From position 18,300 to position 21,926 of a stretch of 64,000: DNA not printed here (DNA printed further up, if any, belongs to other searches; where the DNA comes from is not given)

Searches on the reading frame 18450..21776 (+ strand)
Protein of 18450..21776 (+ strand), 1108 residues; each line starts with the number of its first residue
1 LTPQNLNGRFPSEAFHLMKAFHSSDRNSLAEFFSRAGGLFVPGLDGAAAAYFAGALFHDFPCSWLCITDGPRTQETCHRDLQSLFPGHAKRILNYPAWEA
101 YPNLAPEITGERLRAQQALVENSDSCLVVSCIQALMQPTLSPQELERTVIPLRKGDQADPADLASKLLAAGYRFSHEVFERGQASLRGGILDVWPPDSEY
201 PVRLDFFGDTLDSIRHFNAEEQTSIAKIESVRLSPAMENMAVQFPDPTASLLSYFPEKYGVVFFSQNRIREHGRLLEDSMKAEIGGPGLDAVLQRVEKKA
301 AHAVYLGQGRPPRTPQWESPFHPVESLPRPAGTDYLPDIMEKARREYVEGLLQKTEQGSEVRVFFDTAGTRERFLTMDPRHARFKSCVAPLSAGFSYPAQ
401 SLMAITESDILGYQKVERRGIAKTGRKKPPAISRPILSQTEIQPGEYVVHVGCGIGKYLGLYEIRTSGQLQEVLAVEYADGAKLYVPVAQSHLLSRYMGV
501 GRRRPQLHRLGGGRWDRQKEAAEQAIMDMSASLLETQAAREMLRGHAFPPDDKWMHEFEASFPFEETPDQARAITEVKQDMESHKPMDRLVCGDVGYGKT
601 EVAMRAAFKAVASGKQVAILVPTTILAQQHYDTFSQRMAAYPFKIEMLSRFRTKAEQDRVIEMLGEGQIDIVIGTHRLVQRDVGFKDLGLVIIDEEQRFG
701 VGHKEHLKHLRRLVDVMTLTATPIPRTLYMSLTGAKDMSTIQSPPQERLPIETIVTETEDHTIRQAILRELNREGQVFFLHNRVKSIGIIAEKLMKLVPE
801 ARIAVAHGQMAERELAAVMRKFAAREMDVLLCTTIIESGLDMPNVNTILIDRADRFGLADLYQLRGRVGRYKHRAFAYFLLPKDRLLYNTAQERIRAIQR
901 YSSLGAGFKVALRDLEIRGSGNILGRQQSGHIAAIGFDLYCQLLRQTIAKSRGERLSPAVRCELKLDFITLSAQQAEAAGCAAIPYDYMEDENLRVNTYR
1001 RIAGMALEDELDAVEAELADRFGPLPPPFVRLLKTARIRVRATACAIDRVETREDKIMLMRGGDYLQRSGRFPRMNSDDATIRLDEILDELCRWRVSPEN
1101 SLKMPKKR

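Call 14: search_protein_families(library=pfam, proteins=[window:18450-21776:+], max_evalue=0.001)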
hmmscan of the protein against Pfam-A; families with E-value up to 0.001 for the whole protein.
window:18450-21776:+ (1108 aa): 7 families
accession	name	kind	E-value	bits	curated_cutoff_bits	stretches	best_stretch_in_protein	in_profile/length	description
PF00270.35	DEAD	-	3.9e-26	92.2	26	1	567-728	1-164/167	DEAD/DEAH box helicase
PF17757.6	UvrB_inter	-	3.2e-21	75.7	22.9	1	150-237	1-89/91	UvrB interaction domain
PF03461.20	TRCF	-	2.6e-20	73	25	1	982-1059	5-82/95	TRCF domain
PF00271.37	Helicase_C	-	8.8e-20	71.4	23.5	1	767-871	10-109/110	Helicase conserved C-terminal domain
PF02559.22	CarD_TRCF_RID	-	2e-15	57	23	1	443-498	2-57/57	CarD-like/TRCF RID domain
PF04851.21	ResIII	-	7.4e-10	39.4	22.5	1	566-723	4-162/164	Type III restriction enzyme, res subunit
PF13401.12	AAA_22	-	0.00035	21.3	27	0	590-716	9-110/130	AAA domain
